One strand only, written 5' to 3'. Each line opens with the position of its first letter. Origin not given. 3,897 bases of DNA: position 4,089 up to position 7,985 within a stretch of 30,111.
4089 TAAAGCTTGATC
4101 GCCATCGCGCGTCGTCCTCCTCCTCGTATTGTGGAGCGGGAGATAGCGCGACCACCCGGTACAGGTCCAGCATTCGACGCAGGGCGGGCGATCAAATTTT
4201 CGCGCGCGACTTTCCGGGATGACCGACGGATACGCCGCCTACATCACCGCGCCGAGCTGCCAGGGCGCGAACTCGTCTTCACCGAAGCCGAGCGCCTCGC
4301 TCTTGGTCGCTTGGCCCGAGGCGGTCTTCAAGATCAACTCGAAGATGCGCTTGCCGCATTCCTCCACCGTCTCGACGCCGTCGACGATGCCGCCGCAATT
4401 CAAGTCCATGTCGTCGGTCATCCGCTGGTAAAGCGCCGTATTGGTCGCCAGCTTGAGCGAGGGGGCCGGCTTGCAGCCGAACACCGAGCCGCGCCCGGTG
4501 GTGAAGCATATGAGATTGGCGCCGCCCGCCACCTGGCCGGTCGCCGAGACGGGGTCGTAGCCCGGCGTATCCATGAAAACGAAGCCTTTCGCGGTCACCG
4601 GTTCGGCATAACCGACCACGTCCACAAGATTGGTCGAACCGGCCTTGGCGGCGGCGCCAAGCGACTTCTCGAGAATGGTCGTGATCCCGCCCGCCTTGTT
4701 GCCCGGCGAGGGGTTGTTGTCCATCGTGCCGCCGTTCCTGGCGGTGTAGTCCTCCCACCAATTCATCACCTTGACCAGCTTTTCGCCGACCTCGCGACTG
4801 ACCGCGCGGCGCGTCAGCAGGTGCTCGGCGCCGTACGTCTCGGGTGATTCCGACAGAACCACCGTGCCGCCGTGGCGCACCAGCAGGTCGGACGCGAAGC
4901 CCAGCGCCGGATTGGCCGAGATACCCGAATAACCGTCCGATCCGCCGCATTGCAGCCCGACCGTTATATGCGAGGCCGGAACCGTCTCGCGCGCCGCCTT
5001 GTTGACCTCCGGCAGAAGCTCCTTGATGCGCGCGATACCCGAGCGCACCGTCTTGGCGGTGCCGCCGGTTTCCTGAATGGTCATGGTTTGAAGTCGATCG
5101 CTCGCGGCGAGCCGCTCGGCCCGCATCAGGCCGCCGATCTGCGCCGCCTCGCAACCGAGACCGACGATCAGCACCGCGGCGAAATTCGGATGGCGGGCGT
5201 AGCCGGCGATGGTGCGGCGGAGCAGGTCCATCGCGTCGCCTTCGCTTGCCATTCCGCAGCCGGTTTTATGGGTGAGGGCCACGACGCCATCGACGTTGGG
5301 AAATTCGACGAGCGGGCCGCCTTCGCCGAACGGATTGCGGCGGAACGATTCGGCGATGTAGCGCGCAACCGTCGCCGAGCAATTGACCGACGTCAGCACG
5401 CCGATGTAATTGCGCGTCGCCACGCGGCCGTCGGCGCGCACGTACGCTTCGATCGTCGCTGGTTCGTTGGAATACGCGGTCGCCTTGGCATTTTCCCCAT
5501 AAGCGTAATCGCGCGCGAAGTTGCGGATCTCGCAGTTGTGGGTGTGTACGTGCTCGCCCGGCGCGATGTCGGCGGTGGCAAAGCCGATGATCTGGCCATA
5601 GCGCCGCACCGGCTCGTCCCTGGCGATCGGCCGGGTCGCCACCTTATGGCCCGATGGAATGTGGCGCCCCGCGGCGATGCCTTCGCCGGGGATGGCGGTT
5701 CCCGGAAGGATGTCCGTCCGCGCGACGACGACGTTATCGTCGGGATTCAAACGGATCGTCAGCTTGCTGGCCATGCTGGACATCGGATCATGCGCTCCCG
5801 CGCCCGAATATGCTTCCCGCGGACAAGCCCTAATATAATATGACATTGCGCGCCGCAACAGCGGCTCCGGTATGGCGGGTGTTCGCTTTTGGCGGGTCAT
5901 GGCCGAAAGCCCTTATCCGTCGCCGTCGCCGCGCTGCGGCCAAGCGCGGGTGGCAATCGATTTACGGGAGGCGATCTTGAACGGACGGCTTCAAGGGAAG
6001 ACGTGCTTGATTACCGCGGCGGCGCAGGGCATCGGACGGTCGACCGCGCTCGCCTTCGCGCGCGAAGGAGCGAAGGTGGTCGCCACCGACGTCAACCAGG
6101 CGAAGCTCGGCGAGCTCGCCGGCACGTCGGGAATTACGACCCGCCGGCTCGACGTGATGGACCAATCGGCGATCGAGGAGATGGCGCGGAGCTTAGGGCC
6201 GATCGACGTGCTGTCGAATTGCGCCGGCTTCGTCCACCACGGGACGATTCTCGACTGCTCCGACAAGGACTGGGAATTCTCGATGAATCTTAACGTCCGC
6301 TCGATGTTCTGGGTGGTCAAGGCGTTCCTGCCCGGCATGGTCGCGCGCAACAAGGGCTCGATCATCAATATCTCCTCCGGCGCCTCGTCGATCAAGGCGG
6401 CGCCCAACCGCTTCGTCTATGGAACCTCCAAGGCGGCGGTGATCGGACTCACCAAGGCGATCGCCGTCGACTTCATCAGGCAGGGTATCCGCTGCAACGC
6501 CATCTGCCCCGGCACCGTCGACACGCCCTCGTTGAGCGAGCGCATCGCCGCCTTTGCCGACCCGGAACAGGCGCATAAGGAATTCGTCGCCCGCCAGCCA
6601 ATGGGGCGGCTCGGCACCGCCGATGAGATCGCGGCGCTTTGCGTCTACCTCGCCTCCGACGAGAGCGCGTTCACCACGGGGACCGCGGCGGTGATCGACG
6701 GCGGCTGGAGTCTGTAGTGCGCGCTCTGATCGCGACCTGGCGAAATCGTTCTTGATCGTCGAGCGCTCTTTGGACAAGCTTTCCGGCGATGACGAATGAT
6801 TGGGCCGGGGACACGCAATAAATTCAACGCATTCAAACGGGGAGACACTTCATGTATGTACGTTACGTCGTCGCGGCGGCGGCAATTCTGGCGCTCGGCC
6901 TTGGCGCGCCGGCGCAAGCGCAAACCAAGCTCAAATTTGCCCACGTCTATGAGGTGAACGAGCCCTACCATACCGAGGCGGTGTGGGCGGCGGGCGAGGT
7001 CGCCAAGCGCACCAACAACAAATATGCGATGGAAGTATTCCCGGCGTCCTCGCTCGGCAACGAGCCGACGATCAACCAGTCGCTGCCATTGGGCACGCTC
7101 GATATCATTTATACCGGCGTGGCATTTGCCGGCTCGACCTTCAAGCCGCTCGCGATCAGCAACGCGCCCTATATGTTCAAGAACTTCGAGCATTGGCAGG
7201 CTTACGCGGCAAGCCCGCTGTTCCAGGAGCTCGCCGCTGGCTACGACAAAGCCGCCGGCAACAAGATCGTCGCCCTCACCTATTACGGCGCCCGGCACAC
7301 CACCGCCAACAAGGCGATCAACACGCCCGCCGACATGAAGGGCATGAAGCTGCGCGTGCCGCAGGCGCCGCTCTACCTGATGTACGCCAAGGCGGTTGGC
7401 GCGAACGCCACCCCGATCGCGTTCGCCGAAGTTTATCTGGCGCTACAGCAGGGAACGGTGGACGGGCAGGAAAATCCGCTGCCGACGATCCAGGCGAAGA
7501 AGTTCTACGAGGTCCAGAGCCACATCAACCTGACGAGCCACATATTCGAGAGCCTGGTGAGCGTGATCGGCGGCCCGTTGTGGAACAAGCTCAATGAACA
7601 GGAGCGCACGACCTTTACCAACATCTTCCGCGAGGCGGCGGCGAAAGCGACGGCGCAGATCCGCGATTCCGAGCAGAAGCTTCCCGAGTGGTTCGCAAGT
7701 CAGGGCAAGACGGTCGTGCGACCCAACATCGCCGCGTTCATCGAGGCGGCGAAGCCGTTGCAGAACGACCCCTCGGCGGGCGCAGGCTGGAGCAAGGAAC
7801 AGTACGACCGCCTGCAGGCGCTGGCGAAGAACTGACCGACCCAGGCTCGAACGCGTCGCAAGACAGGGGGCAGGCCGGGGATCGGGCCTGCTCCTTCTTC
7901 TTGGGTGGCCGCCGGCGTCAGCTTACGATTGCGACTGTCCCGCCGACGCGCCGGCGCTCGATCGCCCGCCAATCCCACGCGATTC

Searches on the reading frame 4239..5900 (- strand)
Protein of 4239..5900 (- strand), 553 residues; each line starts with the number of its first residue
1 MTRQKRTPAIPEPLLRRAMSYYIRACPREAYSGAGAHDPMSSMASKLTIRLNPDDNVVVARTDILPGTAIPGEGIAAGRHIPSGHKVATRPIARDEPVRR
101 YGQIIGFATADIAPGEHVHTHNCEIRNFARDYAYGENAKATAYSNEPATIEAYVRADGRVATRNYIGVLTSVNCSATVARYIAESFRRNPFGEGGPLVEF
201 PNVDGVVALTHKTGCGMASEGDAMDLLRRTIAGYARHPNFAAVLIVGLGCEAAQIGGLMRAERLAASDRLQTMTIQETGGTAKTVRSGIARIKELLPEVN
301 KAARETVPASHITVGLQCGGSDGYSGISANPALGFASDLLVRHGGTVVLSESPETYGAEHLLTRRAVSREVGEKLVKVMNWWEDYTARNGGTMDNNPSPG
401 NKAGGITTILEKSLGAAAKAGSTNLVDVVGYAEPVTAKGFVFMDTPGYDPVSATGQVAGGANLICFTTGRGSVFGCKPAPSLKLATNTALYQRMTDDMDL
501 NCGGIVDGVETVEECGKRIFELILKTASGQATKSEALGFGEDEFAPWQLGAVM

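Call 7: search_protein_families(library=pfam, proteins=[window:4239-5900:-])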
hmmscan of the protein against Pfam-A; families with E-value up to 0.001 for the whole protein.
window:4239-5900:- (553 aa): 3 families
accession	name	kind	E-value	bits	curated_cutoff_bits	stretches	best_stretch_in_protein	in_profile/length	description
PF20629.2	GD_AH_C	-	1e-104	349.6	26.8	1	310-551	2-241/242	D-galactarate/Altronate dehydratase, C-terminal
PF04295.18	GD_AH_second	-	1.2e-46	158.6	27.3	1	152-300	1-136/136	D-galactarate dehydratase/Altronate hydrolase, second domain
PF08666.17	SAF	-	5.2e-13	49.8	21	1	55-122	1-61/63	SAF domain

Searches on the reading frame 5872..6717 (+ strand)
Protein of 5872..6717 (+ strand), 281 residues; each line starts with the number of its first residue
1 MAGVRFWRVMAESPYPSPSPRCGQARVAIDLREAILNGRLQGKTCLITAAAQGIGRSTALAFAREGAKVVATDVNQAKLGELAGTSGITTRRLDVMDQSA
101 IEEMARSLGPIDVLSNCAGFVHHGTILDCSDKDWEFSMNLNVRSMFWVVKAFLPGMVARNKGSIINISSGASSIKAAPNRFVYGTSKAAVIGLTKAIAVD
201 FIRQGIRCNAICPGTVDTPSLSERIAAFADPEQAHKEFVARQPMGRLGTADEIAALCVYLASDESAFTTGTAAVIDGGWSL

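Call 7: search_protein_families(library=pfam, proteins=[window:5872-6717:+])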
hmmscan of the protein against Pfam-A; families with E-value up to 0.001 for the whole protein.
window:5872-6717:+ (281 aa): 4 families
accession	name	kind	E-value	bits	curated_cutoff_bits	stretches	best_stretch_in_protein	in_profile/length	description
PF13561.12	adh_short_C2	-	5.9e-61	206.5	27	1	50-280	2-236/236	Enoyl-(Acyl carrier protein) reductase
PF00106.31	adh_short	-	3.1e-47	161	26.6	1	43-223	1-189/195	short chain dehydrogenase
PF23441.1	SDR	-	9.8e-07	28.8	27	1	145-279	126-255/258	SDR-like rossmann domain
PF08659.16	KR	-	4.7e-05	23.8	22.6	1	44-176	2-143/180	KR domain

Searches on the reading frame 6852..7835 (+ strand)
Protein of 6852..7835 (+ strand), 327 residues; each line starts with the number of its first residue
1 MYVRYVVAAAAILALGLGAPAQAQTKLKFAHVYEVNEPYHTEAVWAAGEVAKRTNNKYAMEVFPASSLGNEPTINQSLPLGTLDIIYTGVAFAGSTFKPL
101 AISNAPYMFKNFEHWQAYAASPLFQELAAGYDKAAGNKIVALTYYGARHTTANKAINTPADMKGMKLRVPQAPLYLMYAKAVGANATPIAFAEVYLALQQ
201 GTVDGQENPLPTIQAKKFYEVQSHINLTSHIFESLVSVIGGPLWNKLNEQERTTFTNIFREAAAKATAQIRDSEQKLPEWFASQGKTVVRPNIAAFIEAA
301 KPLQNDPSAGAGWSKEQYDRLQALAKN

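Call 7: search_protein_families(library=pfam, proteins=[window:6852-7835:+])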
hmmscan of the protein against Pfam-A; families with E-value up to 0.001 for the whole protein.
window:6852-7835:+ (327 aa): 1 family
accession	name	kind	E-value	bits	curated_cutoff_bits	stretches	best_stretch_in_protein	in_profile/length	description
PF03480.18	DctP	-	2.8e-70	237.4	23.4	1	29-303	1-278/286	Bacterial extracellular solute-binding protein, family 7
